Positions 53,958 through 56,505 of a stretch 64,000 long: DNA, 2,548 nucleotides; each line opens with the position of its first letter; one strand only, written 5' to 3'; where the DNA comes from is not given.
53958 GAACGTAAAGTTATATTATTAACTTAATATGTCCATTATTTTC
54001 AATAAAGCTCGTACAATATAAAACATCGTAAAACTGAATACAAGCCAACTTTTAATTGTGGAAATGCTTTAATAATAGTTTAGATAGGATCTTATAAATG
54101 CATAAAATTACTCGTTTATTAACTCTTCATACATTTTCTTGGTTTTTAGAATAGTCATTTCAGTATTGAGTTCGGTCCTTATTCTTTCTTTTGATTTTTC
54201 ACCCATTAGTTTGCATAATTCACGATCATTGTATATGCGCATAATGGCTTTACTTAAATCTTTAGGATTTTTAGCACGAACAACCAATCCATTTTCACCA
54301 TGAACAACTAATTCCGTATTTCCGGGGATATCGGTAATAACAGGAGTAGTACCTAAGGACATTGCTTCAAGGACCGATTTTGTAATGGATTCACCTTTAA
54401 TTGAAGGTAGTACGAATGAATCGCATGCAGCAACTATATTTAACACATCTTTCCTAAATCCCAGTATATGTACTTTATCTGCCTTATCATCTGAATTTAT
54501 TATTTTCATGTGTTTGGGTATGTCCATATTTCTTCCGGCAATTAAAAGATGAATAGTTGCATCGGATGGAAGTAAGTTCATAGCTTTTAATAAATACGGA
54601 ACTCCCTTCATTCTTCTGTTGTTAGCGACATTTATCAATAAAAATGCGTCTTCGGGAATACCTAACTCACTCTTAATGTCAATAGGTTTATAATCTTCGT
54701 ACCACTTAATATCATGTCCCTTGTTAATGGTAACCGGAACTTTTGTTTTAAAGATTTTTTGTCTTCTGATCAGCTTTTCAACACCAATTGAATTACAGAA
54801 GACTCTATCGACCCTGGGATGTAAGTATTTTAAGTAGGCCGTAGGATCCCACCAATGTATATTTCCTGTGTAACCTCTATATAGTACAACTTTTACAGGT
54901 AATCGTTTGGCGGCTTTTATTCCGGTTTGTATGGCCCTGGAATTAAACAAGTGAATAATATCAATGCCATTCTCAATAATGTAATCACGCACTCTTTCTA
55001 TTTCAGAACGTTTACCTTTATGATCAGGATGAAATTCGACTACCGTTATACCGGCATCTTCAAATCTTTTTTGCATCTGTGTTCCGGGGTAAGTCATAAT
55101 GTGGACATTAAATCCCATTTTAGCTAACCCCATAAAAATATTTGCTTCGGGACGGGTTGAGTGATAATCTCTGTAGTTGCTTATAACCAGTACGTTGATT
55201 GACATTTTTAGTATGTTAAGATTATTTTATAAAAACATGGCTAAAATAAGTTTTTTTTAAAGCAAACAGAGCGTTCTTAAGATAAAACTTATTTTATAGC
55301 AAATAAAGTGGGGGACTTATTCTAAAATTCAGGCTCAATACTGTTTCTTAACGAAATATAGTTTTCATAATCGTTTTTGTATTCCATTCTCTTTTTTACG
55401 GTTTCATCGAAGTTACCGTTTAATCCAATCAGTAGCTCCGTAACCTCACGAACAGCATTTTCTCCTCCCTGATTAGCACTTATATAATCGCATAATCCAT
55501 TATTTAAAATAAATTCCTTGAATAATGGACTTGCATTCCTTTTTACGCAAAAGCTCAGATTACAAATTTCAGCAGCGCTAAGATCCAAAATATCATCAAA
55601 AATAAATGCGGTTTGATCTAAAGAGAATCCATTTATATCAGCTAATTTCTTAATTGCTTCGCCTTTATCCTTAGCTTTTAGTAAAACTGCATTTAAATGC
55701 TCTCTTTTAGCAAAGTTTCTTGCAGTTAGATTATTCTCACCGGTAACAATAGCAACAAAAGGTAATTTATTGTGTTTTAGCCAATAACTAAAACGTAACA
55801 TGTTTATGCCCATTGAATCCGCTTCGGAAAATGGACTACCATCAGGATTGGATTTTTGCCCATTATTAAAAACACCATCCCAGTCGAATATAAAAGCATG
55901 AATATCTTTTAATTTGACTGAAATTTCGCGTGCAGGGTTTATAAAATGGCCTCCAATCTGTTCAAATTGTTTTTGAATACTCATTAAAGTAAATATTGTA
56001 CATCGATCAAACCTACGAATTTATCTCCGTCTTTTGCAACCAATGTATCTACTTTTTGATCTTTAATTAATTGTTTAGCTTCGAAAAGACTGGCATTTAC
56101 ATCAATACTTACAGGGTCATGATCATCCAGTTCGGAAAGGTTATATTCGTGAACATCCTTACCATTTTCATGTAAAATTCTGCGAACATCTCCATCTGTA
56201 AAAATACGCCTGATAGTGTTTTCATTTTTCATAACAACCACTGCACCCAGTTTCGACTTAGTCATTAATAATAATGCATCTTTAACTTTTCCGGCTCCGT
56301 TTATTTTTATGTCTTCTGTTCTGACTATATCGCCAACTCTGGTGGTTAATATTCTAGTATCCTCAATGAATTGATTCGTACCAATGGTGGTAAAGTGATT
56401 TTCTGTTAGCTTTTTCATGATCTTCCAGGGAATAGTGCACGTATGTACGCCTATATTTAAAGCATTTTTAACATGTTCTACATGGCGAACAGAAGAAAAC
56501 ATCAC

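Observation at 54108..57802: Kdo operon in which the KdsD (arabinose-5-phosphate isomerase) slot is filled by an FSA/TalC aldolase barrel fused to the KdsD CBS pair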

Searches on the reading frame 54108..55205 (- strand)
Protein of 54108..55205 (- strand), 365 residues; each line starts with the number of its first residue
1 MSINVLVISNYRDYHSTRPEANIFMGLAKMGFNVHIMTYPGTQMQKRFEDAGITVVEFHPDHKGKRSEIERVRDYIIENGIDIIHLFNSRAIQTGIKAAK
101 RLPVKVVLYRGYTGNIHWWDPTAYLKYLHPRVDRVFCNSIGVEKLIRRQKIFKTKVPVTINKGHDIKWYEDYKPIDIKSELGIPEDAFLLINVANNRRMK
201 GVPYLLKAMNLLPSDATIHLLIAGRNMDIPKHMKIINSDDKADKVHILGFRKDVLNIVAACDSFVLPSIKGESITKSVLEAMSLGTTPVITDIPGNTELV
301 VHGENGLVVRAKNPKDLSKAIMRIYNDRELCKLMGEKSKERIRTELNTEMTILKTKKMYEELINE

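Call 3: search_protein_families(library=pfam, proteins=[window:54108-55205:-], max_evalue=0.01)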
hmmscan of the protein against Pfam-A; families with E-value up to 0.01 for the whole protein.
window:54108-55205:- (365 aa): 5 families
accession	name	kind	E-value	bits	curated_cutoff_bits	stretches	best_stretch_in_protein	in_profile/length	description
PF00534.26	Glycos_transf_1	-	1.6e-31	109.6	26.4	1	177-341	5-172/172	Glycosyl transferases group 1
PF13692.12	Glyco_trans_1_4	-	3e-26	92.8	27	1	192-327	6-142/142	Glycosyl transferases group 1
PF13439.12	Glyco_transf_4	-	2e-09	38.1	28.5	1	26-157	14-160/170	Glycosyltransferase Family 4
PF13579.12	Glyco_trans_4_4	-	1.3e-07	32.5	29.7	1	26-156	13-152/158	Glycosyl transferase 4-like domain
PF13477.12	Glyco_trans_4_2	-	0.00015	22.4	23.4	1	5-108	2-104/139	Glycosyl transferase 4-like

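Call 4: search_protein_families(library=ncbifam, proteins=[window:54108-55205:-], max_evalue=0.01)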
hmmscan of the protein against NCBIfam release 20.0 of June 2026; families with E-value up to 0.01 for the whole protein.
window:54108-55205:- (365 aa): 28 families (the best 25 are shown)
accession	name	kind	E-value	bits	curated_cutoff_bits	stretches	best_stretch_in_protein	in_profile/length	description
TIGR03088.1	stp2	hypoth_equivalog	8e-26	91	409.05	1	129-362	134-373/374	TIGR03088 family PEP-CTERM/XrtA system glycosyltransferase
TIGR03999.1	thiol_BshA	equivalog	6.2e-25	87.9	273.7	1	160-363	172-374/375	N-acetyl-alpha-D-glucosaminyl L-malate synthase BshA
NF041876.1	EPS_EpsE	equivalog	1.1e-20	74.3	400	1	186-349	213-383/389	exopolysaccharide biosynthesis GT4 family glycosyltransferase EpsE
TIGR02149.1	glgA_Coryne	subfamily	1.9e-20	73.4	302.4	1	133-362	146-390/391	glycogen synthase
NF053787.1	GlcN_PG_synth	equivalog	2.1e-16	59.7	480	1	121-363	133-360/361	N-acetylglucosaminyl phosphatidylglycerol synthase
NF038229.1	Glyco4_Geo_Pelo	equivalog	3.2e-16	59.3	400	1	177-363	151-337/338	GPMC system family 4 glycosyltransferase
NF047684.1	TeichurnBiosyTuaC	equivalog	3.9e-14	52.4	550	1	170-363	202-390/391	teichuronic acid biosynthesis protein TuaC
NF050063.1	ProtGlycPglJ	equivalog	2.3e-13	50.1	500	1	120-343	133-348/363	N-acetylgalactosamine-N,N'-diacetylbacillosaminyl-diphospho-undecaprenol 4-alpha-N-acetylgalactosaminyltransferase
NF046085.1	XrtY_assoc_Gly1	equivalog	1.2e-12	47.4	400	1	173-364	204-386/387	XrtY-associated glycosyltransferase XYAG1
TIGR04063.1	stp3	hypoth_equivalog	1e-11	44.4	442.05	1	131-363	157-396/397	TIGR04063 family PEP-CTERM/XrtA system glycosyltransferase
TIGR03449.1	mycothiol_MshA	equivalog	2.1e-11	43.4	462.5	1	142-363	176-404/406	D-inositol-3-phosphate glycosyltransferase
NF038295.1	EPS_HpsP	equivalog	5.7e-11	42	550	1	175-362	195-387/388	hormogonium polysaccharide biosynthesis glycosyltransferase HpsP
NF047880.1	glyco_SdgA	exception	1e-10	40.8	800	1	191-354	319-482/488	serine-aspartate repeat adhesin O-glycosyltransferase SdgA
TIGR04157.1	glyco_rSAM_CFB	subfamily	5.9e-10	38.7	400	1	130-350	168-397/406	TIGR04157 family glycosyltransferase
NF038298.1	EPS_HpsO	equivalog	4.7e-09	35.5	575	1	146-362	160-387/388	hormogonium polysaccharide biosynthesis glycosyltransferase HpsO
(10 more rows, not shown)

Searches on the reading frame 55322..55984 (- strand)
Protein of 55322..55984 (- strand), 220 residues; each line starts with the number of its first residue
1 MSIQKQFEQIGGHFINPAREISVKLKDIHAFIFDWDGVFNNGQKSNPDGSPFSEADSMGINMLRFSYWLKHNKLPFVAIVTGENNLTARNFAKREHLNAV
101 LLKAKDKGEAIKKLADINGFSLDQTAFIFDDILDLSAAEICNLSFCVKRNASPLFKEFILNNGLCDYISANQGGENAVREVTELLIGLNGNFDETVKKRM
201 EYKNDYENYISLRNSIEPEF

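Call 3: search_protein_families(library=pfam, proteins=[window:55322-55984:-], max_evalue=0.01)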
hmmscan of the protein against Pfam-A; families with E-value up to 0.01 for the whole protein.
window:55322-55984:- (220 aa): 0 families

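Call 4: search_protein_families(library=ncbifam, proteins=[window:55322-55984:-], max_evalue=0.01)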
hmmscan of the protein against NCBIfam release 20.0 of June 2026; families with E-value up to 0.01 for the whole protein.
window:55322-55984:- (220 aa): 6 families
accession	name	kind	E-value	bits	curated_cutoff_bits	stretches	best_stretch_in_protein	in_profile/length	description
NF007019.0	PRK09484.1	equivalog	2.3e-13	50.2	208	1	18-195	15-182/187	3-deoxy-manno-octulosonate-8-phosphatase KdsC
NF058599.1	KDN-9-PPhBT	equivalog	7.4e-11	42.5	180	1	33-186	7-150/152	3-deoxy-D-glycero-D-galacto-nonulopyranosonate 9-phosphatase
TIGR01670.1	KdsC-phosphatas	subfamily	9e-10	38.7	106.95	1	32-189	5-152/154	3-deoxy-D-manno-octulosonate 8-phosphate phosphatase, YrbI family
TIGR02726.1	phenyl_P_delta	equivalog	5.1e-07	30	281.95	1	25-198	4-167/169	phenylphosphate carboxylase subunit delta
NF002245.0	PRK01158.1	equivalog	0.00049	19.5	198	1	103-183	154-227/233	phosphoglycolate phosphatase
TIGR01487.1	Pglycolate_arch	equivalog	0.0051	16.7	122.75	1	100-177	141-211/215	phosphoglycolate phosphatase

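Call 61: search_solved_structures(query=window:55322-55984:-, max_evalue=0.01, show_alignments=2)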
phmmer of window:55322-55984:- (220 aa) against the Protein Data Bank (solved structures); distinct sequences matched with E-value up to 0.01: 16.
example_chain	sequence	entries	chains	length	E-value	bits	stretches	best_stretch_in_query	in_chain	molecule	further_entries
4um5_A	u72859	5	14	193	1.2e-11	48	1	15-195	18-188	3-DEOXY-D-MANNO-OCTULOSONATE 8-PHOSPHATE PHOSPHATASE KDSC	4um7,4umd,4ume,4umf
1j8d_A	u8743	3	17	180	6.9e-08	35.7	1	23-191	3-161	deoxy-D-mannose-octulosonate 8-phosphate phosphatase | 3-deoxy-D-manno-octulosonate 8-phosphate phosphatase KdsC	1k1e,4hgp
3e81_A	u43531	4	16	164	1.6e-07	34.5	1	26-189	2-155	Acylneuraminate cytidylyltransferase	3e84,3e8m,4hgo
3mn1_A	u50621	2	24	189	3.4e-07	33.4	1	23-195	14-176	probable yrbi family phosphatase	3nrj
4nav_D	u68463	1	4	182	4.9e-07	32.9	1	30-196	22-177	HYPOTHETICAL PROTEIN XCC279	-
3n07_A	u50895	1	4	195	1e-06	31.9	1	25-193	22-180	3-deoxy-D-manno-octulosonate 8-phosphate phosphatase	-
4hgq_A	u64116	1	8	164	1.1e-06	31.8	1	26-189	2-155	Acylneuraminate cytidylyltransferase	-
4hgr_A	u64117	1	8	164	2.8e-06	30.4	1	26-189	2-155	Acylneuraminate cytidylyltransferase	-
2r8e_A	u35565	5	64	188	3.5e-05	26.9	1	19-195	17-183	3-deoxy-D-manno-octulosonate 8-phosphate phosphatase | YrbI from Escherichia coli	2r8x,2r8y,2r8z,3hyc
3n1u_A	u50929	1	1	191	4.1e-05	26.7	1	20-191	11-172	Hydrolase, HAD superfamily, subfamily III A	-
1f5s_A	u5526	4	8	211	5.3e-05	26.3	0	97-153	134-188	PHOSPHOSERINE PHOSPHATASE (PSP) | Phosphoserine Phosphatase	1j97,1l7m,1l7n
1l7o_A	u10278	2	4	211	6.1e-05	26.1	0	97-153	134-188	PHOSPHOSERINE PHOSPHATASE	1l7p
4hgn_A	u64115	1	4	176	6.6e-05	26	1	21-191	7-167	2-keto-3-deoxy-D-manno-octulosonate 8-phosphate phosphohydrolase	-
7t35_A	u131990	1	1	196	0.00031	23.8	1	29-195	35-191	3-deoxy-D-manno-octulosonate 8-phosphate phosphatase KdsC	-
3i6b_A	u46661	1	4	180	0.00081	22.4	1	19-190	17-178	3-deoxy-D-manno-octulosonate 8-phosphate phosphatase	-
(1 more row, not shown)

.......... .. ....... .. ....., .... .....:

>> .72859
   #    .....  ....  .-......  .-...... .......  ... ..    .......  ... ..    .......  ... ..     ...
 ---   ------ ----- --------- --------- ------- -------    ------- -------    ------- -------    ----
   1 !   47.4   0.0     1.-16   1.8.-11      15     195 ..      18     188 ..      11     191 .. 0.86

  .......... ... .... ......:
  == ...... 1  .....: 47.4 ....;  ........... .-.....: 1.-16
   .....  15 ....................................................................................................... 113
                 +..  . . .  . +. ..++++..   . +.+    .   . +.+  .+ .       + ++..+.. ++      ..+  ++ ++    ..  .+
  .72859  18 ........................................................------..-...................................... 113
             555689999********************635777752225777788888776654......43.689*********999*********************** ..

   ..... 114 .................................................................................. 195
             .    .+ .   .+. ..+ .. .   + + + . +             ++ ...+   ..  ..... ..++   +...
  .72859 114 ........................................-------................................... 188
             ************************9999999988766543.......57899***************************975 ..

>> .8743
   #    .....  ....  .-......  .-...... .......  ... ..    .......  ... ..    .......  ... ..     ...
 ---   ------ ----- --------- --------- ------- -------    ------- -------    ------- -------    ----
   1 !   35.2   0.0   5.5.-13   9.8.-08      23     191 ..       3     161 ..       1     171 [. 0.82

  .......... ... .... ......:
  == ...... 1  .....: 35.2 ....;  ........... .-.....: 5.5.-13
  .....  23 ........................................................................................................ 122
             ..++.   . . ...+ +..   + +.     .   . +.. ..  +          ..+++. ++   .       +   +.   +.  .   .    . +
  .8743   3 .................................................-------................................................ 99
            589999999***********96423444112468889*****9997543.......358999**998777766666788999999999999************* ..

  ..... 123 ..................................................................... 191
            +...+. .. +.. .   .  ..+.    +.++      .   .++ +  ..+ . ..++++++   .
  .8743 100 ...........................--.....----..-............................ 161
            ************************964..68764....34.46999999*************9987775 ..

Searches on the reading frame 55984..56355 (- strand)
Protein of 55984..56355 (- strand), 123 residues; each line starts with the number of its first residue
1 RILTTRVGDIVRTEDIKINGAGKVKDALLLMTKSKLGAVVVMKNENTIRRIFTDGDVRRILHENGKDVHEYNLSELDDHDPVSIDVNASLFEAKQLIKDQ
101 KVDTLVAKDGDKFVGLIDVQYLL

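Call 54: search_solved_structures(query=window:55984-56355:-, max_evalue=0.001, show_alignments=3)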
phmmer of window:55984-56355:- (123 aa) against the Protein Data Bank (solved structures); distinct sequences matched with E-value up to 0.001: 6.
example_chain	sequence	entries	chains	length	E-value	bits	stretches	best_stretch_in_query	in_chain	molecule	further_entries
4o9k_A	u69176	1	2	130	1.9e-13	53.7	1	3-122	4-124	Arabinose 5-phosphate isomerase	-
3fna_A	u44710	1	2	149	1.5e-11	47.6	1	3-122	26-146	Possible arabinose 5-phosphate isomerase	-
3k2v_A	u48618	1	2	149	2e-10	44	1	3-122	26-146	putative D-arabinose 5-phosphate isomerase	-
2rc3_A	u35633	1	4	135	0.00025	24.4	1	22-120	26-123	CBS domain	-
9zni_6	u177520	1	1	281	0.00035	23.9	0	82-118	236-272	CBS domain-containing protein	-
1pbj_A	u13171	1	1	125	0.00093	22.5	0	6-119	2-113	hypothetical protein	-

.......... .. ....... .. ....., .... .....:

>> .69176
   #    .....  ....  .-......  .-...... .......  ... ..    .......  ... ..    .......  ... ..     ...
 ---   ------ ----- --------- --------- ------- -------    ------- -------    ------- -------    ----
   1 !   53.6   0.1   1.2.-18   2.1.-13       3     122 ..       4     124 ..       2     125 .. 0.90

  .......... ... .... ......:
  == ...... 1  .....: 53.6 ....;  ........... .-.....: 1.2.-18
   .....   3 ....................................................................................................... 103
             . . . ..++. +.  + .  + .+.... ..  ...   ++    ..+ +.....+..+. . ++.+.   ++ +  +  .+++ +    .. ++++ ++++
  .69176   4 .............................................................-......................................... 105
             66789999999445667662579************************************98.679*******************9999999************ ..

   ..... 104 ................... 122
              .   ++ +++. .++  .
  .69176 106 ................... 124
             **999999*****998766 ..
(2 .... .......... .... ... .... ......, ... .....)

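Call 68: predict_structure(alignment_id=A2)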
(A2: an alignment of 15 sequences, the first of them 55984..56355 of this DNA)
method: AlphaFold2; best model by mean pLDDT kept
length: 123 residues; sequences in the alignment: 15
mean_pLDDT: 91.7   pTM: 0.81
mean pLDDT of the five models: 91.7, 91.5, 91.1, 89.8, 89.3
residues with pLDDT >= 90: 98; 70-90: 24; 50-70: 1; < 50: 0
segments of 3 or more residues with pLDDT < 50: none
pLDDT, mean of each block of 10 residues (from residue 1): 85 94 95 93 90 92 88 90 95 95 94 92 81
secondary structure, 60 per line:
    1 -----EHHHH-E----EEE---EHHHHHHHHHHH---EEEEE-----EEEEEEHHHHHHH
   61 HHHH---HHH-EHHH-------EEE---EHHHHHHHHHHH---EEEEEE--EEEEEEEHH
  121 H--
elements in order: H7-10 E17-19 H24-34 E38-42 E48-53 H54-64 E83-85 H90-100 E104-109 E112-118

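Call 71: fold_search(model_id=the predicted structure, library=pdb)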
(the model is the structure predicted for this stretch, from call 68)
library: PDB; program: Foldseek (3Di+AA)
matches with E <= 10: 673; with E <= 0.001: 427
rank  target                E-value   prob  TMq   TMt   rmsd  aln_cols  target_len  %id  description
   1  3k2v_A                9.2e-13  1.00  0.86  0.82   2.0       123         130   28  Structure of the CBS pair of a putative D-arabinose 5-phosphate isomerase from Klebsiella pneumoniae subsp. pneumoniae (released 2009-12-22)
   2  4o9k_A                1.4e-11  1.00  0.89  0.84   1.7       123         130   32  Crystal structure of the CBS pair of a putative D-arabinose 5-phosphate isomerase from Methylococcus capsulatus in com (released 2014-01-22)
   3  3k2v_B                2.6e-11  1.00  0.85  0.82   2.1       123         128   28  Structure of the CBS pair of a putative D-arabinose 5-phosphate isomerase from Klebsiella pneumoniae subsp. pneumoniae (released 2009-12-22)
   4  4o9k_B                2.7e-11  1.00  0.87  0.84   2.0       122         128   31  Crystal structure of the CBS pair of a putative D-arabinose 5-phosphate isomerase from Methylococcus capsulatus in com (released 2014-01-22)
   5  3fna_B                6.6e-11  1.00  0.84  0.84   2.1       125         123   28  Crystal structure of the CBS pair of possible D-arabinose 5-phosphate isomerase yrbH from Escherichia coli CFT073 (released 2009-01-27)
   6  3fna_A                2.0e-10  1.00  0.81  0.83   2.1       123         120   27  Crystal structure of the CBS pair of possible D-arabinose 5-phosphate isomerase yrbH from Escherichia coli CFT073 (released 2009-01-27)
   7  2ef7_A                4.5e-09  1.00  0.70  0.69   3.2       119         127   20  Crystal structure of ST2348, a hypothetical protein with CBS domains from Sulfolobus tokodaii strain7 (released 2007-08-21)
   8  2yzi_B                6.3e-09  1.00  0.82  0.75   2.3       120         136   17  Crystal structure of uncharacterized conserved protein from Pyrococcus horikoshii (released 2007-11-06)
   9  3nqr_D                8.2e-09  1.00  0.74  0.74   3.0       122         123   13  A putative CBS domain-containing protein from Salmonella typhimurium LT2 (released 2010-08-25)
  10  2ef7_B                8.8e-09  1.00  0.73  0.72   2.8       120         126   20  Crystal structure of ST2348, a hypothetical protein with CBS domains from Sulfolobus tokodaii strain7 (released 2007-08-21)
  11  2p9m_B                1.1e-08  1.00  0.80  0.77   2.6       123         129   24  Crystal structure of conserved hypothetical protein MJ0922 from Methanocaldococcus jannaschii DSM 2661 (released 2007-07-03)
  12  7cfi                  1.2e-08  1.00  0.77  0.68   2.7       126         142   17  Structure of the CBS domain of the bacterial CNNM/CorC family Mg2+ transporter in complex with ATP (released 2021-02-24)
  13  9s52_B                1.4e-08  1.00  0.79  0.51   2.3       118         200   17  AcuB from Geobacillus stearothermophilus with AMP (released 2026-02-25)
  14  9s4z_A                1.5e-08  1.00  0.79  0.51   2.8       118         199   19  AcuB from Geobacillus stearothermophilus with AMP and ADP (released 2026-02-25)
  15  7cfk_B                1.5e-08  1.00  0.78  0.60   2.8       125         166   17  Structure of the CBS domain of the bacterial CNNM/CorC family Mg2+ transporter in complex with the novel inhibitor IGN (released 2021-04-21)
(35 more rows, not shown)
